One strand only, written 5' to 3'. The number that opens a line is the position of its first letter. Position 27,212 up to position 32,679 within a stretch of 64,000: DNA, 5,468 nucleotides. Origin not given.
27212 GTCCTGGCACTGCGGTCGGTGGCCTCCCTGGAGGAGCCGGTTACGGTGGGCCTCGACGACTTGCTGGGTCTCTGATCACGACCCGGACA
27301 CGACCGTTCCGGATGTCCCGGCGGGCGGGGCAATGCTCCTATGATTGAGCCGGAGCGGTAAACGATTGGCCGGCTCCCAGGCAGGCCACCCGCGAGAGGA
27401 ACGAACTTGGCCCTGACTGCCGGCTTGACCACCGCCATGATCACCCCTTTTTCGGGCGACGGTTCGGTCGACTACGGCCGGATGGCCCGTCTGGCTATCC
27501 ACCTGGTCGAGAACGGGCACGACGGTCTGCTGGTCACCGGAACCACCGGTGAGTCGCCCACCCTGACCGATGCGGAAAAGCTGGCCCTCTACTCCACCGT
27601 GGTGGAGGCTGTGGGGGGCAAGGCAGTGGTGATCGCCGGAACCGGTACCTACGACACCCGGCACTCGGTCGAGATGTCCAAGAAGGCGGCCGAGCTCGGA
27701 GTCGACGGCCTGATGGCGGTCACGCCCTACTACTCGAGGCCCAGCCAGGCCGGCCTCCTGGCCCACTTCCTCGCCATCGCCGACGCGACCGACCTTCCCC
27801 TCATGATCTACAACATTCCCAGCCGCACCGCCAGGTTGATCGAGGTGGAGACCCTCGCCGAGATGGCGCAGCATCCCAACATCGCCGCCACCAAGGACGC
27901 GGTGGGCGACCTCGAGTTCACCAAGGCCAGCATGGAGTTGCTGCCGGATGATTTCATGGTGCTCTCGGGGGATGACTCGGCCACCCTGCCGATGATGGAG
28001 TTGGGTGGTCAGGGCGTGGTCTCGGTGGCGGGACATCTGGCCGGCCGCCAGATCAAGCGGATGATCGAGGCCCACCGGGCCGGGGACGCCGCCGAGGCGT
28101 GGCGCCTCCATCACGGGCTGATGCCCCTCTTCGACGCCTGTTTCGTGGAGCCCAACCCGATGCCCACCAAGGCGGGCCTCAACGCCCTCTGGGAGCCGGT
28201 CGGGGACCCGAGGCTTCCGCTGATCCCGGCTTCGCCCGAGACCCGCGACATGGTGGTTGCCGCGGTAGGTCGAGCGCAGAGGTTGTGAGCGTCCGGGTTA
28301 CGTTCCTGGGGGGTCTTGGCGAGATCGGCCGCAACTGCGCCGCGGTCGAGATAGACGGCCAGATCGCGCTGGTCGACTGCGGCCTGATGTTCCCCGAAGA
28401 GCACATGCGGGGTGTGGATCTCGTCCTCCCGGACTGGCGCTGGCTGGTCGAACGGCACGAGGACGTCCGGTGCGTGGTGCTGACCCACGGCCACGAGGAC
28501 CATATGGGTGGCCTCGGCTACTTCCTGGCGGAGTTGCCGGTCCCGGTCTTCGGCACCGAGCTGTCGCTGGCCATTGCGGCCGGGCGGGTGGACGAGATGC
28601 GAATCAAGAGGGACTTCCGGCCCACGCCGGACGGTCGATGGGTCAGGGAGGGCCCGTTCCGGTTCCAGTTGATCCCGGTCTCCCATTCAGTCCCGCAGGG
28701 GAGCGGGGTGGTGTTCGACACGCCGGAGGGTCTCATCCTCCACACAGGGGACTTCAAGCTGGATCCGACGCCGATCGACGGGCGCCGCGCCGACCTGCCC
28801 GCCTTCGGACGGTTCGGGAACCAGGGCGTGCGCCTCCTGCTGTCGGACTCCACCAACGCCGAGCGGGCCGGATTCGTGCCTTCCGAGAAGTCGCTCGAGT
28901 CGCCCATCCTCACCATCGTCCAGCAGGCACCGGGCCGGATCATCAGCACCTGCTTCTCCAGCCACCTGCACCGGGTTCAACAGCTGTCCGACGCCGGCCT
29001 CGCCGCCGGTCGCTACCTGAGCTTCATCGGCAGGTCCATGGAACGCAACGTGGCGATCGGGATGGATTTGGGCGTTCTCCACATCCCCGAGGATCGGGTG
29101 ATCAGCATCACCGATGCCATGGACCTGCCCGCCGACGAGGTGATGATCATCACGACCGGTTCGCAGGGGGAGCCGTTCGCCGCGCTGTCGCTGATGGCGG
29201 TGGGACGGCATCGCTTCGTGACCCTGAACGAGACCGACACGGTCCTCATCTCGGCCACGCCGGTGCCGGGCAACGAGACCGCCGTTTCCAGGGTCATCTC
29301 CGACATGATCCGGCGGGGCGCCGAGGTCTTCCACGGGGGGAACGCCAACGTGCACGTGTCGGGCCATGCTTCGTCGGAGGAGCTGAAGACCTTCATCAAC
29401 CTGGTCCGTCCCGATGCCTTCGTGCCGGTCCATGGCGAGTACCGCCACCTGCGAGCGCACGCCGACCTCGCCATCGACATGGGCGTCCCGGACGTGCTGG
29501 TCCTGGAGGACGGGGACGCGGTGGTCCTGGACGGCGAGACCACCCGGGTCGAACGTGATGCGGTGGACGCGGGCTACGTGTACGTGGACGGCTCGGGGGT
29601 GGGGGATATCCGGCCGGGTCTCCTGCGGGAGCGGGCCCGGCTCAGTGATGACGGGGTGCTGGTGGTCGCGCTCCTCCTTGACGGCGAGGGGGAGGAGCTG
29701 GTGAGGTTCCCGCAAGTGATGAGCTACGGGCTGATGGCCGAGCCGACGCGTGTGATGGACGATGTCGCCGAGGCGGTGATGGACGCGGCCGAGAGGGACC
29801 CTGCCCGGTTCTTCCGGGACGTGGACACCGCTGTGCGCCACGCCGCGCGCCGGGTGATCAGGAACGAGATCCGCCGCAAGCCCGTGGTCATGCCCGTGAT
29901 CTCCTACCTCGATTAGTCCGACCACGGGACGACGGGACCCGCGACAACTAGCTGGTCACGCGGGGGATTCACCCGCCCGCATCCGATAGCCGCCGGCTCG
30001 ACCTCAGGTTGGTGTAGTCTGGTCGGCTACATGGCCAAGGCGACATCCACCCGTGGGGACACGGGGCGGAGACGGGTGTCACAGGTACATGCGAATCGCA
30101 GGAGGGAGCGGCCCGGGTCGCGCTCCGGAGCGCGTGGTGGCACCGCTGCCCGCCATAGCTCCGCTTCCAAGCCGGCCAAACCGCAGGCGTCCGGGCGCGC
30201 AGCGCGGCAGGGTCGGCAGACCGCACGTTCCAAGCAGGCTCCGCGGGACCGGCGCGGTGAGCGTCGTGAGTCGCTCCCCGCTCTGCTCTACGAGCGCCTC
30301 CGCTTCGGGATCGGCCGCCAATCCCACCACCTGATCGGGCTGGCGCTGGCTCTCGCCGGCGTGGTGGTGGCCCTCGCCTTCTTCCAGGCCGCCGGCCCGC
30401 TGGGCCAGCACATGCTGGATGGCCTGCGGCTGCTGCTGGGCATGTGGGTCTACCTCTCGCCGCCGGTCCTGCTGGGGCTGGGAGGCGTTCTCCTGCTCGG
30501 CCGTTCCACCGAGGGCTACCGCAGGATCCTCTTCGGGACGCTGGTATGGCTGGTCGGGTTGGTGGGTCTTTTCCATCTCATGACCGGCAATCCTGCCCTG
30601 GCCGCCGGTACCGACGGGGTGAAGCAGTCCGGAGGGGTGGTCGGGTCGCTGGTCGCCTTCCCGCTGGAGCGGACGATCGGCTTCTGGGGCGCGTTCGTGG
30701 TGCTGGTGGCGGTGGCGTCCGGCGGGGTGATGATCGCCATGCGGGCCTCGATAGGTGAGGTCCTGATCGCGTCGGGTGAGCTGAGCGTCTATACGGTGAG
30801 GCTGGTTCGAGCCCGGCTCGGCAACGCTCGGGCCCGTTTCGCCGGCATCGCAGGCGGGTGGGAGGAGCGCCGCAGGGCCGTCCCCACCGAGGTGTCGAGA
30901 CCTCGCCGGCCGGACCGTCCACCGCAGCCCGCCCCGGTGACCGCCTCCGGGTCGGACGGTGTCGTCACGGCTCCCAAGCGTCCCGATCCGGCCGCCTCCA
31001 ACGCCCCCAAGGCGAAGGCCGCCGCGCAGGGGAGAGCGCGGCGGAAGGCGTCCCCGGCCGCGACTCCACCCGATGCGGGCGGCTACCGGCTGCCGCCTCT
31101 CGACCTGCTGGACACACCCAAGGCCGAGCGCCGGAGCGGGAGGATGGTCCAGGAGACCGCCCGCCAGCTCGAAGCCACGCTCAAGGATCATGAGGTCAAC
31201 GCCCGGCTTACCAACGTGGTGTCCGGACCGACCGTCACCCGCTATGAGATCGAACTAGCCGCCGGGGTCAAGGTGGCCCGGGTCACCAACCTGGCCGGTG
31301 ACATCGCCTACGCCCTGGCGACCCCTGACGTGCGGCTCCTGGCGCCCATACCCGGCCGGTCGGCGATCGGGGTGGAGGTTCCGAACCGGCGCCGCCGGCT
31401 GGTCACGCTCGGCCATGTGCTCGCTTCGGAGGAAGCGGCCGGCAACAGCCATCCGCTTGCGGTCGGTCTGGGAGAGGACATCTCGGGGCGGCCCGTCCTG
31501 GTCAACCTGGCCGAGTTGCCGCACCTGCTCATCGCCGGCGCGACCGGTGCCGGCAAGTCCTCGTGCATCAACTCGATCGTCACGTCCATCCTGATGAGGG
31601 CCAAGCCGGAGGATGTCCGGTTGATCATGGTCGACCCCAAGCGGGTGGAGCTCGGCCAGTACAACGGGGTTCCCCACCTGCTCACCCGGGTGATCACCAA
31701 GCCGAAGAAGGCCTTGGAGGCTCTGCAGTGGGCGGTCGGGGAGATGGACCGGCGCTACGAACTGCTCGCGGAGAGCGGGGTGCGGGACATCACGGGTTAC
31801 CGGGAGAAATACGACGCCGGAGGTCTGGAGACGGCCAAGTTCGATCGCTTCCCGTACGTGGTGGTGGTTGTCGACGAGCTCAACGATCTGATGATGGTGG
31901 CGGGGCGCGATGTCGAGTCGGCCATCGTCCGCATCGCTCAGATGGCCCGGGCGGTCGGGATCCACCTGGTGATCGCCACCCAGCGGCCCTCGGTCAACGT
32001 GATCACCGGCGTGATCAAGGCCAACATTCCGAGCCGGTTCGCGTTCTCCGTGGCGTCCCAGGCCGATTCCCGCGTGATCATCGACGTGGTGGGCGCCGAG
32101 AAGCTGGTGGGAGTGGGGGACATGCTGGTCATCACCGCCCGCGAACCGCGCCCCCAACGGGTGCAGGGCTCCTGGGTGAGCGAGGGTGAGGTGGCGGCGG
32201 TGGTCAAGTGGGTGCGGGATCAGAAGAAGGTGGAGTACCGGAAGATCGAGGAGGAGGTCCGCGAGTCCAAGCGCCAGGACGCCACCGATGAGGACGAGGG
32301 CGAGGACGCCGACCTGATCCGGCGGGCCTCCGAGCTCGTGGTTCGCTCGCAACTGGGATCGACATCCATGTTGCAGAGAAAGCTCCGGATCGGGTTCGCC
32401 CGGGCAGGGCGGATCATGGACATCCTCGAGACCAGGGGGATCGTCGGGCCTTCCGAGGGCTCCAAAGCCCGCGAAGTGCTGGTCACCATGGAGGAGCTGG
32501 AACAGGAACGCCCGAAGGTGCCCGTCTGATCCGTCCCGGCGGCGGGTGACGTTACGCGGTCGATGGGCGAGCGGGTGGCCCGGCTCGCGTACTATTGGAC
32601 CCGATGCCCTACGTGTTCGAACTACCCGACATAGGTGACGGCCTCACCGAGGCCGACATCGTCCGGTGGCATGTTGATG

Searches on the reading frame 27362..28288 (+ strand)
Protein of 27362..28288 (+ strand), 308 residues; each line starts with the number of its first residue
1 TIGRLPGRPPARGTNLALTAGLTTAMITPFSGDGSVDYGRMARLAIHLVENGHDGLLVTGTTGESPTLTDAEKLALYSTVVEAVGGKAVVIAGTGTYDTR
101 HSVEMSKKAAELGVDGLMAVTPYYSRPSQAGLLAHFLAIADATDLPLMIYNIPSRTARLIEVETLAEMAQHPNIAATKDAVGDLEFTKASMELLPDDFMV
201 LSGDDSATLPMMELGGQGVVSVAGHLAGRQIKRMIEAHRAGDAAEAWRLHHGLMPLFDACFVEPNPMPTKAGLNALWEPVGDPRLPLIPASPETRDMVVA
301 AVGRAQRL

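Call 87: search_protein_families(library=pfam, proteins=[window:27362-28288:+], max_evalue=0.00001)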
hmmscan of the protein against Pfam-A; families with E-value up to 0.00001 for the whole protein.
window:27362-28288:+ (308 aa): 1 family
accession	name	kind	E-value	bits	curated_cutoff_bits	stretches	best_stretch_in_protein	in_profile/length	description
PF00701.28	DHDPS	-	7.5e-86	287.9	22.1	1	20-302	3-286/289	Dihydrodipicolinate synthetase family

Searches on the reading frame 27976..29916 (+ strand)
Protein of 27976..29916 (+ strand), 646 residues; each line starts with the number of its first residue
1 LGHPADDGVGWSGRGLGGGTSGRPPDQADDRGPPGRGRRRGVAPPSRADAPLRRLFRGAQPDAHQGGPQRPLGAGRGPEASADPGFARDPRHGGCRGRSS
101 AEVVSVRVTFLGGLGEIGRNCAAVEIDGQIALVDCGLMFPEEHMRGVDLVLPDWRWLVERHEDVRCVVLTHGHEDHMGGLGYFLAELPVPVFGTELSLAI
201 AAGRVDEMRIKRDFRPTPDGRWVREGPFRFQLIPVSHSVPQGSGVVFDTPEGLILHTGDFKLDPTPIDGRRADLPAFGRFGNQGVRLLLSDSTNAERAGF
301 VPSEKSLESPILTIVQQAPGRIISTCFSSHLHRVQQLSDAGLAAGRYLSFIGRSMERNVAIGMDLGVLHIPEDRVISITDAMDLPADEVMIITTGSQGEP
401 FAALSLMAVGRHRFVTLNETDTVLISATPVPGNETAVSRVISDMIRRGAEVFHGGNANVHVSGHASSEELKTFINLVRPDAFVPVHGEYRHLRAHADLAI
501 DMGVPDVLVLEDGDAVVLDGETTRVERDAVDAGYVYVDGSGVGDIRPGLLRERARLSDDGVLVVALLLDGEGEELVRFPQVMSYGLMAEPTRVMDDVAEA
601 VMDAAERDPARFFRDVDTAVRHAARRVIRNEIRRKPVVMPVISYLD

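Call 87: search_protein_families(library=pfam, proteins=[window:27976-29916:+], max_evalue=0.00001)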
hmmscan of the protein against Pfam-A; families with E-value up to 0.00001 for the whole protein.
window:27976-29916:+ (646 aa): 5 families
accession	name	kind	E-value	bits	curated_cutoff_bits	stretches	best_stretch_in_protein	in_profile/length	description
PF22505.1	RNase_J_b_CASP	-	1.5e-42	144.8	27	1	320-443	2-125/126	Ribonuclease J, beta-CASP domain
PF17770.6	RNase_J_C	-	2.9e-15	57.5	23.8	1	550-643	2-100/102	Ribonuclease J C-terminal domain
PF00753.33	Lactamase_B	-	6.1e-15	56.1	22.7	1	117-271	4-161/196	Metallo-beta-lactamase superfamily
PF07521.17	RMMBL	-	2.8e-14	53.3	21.6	1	458-503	10-57/63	Zn-dependent metallo-hydrolase RNA specificity domain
PF12706.13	Lactamase_B_2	-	5.6e-08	33.1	27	1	132-264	4-147/200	Beta-lactamase superfamily domain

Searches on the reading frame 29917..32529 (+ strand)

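Call 87: search_protein_families(library=pfam, proteins=[window:29917-32529:+], max_evalue=0.00001)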
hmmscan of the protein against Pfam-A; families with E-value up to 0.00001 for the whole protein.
window:29917-32529:+ (870 aa): 4 families
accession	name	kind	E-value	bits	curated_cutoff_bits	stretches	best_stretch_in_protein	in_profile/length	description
PF01580.24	FtsK_SpoIIIE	-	9e-64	215.4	24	1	500-693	4-221/221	FtsK/SpoIIIE family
PF17854.6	FtsK_alpha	-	2.2e-29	102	22.9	1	392-490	1-101/101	FtsK alpha domain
PF09397.16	FtsK_gamma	-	5.4e-24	84.1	30.6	1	796-857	2-63/63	Ftsk gamma domain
PF13491.11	FtsK_4TM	-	1.9e-07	31.3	23.1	1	158-283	46-167/171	4TM region of DNA translocase FtsK/SpoIIIE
